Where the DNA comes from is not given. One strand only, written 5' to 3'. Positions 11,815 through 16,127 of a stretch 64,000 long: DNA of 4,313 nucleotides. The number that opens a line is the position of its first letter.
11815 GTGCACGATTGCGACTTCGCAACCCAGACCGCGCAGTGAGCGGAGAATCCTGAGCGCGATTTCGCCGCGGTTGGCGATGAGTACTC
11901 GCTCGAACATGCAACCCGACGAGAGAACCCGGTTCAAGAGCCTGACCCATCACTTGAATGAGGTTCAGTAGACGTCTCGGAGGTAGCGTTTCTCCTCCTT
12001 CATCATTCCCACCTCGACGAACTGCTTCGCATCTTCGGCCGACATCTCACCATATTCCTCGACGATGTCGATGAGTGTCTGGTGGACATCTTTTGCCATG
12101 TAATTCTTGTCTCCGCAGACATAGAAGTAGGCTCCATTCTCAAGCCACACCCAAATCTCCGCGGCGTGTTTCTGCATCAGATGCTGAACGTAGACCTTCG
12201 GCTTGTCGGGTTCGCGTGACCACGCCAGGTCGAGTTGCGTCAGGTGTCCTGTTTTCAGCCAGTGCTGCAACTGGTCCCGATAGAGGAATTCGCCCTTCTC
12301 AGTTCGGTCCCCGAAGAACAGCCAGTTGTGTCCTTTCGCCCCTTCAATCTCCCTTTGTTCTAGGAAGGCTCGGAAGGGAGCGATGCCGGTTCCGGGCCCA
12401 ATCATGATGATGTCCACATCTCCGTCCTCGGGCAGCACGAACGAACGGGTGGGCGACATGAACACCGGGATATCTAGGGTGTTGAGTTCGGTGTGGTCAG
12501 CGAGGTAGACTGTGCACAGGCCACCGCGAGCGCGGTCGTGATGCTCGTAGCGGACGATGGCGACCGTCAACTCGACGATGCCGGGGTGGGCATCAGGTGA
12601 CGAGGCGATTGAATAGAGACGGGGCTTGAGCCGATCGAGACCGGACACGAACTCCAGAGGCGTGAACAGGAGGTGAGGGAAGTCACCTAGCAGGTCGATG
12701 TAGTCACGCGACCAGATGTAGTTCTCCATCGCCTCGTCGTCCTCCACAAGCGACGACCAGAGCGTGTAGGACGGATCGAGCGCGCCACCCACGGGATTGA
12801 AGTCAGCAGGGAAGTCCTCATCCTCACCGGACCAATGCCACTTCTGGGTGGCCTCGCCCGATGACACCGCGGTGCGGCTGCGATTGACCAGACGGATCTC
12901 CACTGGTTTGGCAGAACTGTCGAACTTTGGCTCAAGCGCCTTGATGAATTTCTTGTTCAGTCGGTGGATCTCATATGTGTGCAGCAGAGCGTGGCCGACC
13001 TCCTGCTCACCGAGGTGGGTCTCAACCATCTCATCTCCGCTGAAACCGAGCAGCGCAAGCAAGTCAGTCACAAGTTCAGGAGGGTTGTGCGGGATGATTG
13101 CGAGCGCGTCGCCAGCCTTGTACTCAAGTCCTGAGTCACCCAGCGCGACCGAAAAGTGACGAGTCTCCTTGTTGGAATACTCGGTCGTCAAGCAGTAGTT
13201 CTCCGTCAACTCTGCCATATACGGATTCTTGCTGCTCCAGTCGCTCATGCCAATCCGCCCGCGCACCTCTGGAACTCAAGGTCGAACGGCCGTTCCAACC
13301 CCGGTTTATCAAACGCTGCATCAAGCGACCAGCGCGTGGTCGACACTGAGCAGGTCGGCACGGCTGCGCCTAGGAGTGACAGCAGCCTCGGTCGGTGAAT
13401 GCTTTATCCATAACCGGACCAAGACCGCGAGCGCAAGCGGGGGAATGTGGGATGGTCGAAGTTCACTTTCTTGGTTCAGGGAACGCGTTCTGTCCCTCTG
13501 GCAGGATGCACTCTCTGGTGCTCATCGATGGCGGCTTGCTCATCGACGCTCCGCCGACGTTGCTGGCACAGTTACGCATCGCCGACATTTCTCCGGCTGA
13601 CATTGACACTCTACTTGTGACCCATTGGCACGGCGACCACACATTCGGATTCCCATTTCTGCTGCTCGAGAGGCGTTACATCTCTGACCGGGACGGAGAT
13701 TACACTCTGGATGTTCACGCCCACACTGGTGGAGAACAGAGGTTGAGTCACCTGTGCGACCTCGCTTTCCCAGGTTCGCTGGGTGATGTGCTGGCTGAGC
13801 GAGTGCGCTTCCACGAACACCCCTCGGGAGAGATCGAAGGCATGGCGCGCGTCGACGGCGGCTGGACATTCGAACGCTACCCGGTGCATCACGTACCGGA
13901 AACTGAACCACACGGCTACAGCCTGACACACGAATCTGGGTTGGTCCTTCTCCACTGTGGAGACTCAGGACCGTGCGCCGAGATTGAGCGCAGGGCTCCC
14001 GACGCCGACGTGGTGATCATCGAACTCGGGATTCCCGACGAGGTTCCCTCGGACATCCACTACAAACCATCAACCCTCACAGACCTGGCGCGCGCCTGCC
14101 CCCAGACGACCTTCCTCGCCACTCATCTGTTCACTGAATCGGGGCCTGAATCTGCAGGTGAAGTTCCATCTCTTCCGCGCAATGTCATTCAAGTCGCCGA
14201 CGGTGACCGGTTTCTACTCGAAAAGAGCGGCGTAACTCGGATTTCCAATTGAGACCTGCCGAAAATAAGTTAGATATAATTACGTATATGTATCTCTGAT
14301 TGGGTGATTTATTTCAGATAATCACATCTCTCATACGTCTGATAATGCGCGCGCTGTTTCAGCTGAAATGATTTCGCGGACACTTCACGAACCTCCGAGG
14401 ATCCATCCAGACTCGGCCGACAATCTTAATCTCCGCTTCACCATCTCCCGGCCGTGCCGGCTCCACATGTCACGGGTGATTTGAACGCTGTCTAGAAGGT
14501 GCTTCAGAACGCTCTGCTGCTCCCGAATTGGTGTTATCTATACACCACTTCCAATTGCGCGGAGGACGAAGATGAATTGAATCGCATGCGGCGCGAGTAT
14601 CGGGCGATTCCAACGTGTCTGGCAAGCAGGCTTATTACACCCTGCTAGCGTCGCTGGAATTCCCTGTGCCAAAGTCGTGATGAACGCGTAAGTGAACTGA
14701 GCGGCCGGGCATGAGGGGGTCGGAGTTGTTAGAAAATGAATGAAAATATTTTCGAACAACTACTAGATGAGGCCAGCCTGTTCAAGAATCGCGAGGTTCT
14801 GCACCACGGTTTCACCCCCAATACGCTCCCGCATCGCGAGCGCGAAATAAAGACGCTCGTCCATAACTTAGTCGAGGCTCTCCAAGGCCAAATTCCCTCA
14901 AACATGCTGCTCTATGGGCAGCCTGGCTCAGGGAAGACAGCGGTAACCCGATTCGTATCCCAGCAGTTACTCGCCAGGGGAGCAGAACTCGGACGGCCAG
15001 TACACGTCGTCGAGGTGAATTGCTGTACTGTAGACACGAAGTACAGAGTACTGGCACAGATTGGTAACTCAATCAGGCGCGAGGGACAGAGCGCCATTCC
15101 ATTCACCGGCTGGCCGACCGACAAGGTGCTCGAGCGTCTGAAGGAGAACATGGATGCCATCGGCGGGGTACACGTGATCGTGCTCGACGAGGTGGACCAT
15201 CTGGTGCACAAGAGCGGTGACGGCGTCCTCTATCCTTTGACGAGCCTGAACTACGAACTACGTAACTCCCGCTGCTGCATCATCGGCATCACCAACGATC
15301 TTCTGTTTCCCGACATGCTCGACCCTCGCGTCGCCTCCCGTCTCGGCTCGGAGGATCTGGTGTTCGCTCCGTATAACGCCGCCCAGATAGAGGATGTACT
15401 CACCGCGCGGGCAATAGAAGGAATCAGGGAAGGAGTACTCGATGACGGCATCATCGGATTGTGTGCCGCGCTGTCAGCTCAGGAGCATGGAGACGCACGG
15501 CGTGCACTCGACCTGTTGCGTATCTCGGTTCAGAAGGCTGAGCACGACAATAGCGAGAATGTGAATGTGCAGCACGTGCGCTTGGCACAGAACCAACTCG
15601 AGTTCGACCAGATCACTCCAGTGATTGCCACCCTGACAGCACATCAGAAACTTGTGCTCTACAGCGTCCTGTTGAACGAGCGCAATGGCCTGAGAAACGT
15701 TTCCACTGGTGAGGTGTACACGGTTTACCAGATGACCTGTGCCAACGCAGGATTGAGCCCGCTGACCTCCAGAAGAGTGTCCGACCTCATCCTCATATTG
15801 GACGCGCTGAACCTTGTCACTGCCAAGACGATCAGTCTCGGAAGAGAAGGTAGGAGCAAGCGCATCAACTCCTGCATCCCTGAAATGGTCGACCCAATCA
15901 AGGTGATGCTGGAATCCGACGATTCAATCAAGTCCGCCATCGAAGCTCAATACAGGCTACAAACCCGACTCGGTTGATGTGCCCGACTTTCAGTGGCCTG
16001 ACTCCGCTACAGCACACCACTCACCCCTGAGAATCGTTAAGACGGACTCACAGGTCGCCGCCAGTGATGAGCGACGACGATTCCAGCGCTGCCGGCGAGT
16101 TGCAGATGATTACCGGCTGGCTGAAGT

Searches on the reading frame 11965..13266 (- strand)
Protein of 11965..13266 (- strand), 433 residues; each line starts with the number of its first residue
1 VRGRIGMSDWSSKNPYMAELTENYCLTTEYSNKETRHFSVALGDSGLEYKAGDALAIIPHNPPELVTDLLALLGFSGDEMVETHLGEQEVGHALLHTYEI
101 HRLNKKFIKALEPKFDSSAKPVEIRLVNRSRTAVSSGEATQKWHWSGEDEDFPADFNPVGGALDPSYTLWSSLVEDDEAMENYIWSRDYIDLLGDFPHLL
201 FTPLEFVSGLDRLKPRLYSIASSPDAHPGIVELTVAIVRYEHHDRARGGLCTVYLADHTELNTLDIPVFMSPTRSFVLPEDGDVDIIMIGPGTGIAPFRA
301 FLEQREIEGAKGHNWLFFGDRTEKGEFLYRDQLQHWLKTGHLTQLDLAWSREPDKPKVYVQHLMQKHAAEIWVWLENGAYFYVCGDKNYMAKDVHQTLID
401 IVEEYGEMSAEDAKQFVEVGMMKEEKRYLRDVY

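Call 38: search_protein_families(library=pfam, proteins=[window:11965-13266:-], max_evalue=0.0001)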
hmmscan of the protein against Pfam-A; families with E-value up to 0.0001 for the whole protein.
window:11965-13266:- (433 aa): 2 families
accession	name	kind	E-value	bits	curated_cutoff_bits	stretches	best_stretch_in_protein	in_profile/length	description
PF00667.26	FAD_binding_1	-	3.9e-27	95.7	32.3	2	187-254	153-222/222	FAD binding domain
PF00175.26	NAD_binding_1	-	1e-16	62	22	1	288-395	1-108/109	Oxidoreductase NAD-binding domain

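Call 106: search_protein_families(library=ncbifam, proteins=[window:11965-13266:-], max_evalue=0.00001)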
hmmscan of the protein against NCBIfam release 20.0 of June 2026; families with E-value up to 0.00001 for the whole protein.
window:11965-13266:- (433 aa): 7 families
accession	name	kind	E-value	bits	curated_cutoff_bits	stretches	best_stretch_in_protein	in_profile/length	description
TIGR01931.1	cysJ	equivalog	1.6e-114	383.7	668.15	2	171-433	340-597/597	assimilatory sulfite reductase (NADPH) flavoprotein subunit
NF004859.0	PRK06214.1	equivalog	2.4e-108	363.1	432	2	180-433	290-539/539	sulfite reductase subunit alpha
NF008197.0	PRK10953.1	equivalog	1.2e-96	324.4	838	2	172-433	345-601/601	NADPH-dependent assimilatory sulfite reductase flavoprotein subunit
NF058510.1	bifunc_CpcD_PetH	exception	7.7e-29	100.6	635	1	214-414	179-392/405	bifunctional rod-capping linker CpcD/ferredoxin--NADP reductase PetH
TIGR03224.1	benzo_boxA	equivalog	3e-28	98.9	459.2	1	216-407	199-391/411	benzoyl-CoA 2,3-epoxidase subunit BoxA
NF045929.1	FNRPetHCyano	equivalog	3.5e-27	95.2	600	1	214-407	183-391/411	ferredoxin--NADP reductase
NF009805.0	PRK13289.1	equivalog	8e-08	31.6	432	1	212-399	202-378/399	NO-inducible flavohemoprotein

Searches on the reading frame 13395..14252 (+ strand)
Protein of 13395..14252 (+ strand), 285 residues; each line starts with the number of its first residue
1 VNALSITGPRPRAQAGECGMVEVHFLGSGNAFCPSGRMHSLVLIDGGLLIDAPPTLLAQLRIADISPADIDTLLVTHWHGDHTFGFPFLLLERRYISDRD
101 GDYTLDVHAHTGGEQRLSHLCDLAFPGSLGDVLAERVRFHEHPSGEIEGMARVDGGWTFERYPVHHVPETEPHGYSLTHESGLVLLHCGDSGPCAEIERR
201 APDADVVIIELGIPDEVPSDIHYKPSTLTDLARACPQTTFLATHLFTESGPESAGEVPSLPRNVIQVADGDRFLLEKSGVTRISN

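Call 38: search_protein_families(library=pfam, proteins=[window:13395-14252:+], max_evalue=0.0001)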
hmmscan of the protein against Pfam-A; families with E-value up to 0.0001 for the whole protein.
window:13395-14252:+ (285 aa): 2 families
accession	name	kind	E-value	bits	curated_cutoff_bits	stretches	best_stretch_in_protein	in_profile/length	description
PF12706.13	Lactamase_B_2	-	4.7e-15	56.2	27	1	48-244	3-199/200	Beta-lactamase superfamily domain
PF00753.33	Lactamase_B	-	3.2e-06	27.7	22.7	1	41-202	17-161/196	Metallo-beta-lactamase superfamily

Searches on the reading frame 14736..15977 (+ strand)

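Call 38: search_protein_families(library=pfam, proteins=[window:14736-15977:+], max_evalue=0.0001)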
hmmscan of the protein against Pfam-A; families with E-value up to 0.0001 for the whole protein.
window:14736-15977:+ (413 aa): 8 families
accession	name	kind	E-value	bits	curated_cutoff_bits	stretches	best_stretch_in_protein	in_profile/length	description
PF09079.17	Cdc6_C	-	1.7e-22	79.6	25.1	1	296-383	2-90/96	CDC6, C terminal winged helix domain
PF22703.2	Cdc6_lid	-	3e-21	75.5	27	1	220-285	2-67/68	Cdc6 AAA+ ATPase-type lid domain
PF00004.35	AAA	-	1.2e-11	45.6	21.2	1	57-204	1-124/131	ATPase family associated with various cellular activities (AAA)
PF13401.12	AAA_22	-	9.8e-11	42.5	27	1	56-168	7-104/130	AAA domain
PF13191.12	AAA_16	-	6.8e-10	40.1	32.6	1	31-109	2-72/167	AAA ATPase domain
PF05673.19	DUF815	-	1.3e-06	28.2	23.8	1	28-111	27-104/249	Protein of unknown function (DUF815)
PF05621.17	TniB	-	1.3e-05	25.2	22.4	1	35-203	16-179/189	Bacterial TniB protein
PF22606.2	Cdc6-ORC-like_ATPase_lid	-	5.2e-05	23.5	27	1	213-269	1-57/60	Cdc6/ORC-like, ATPase lid domain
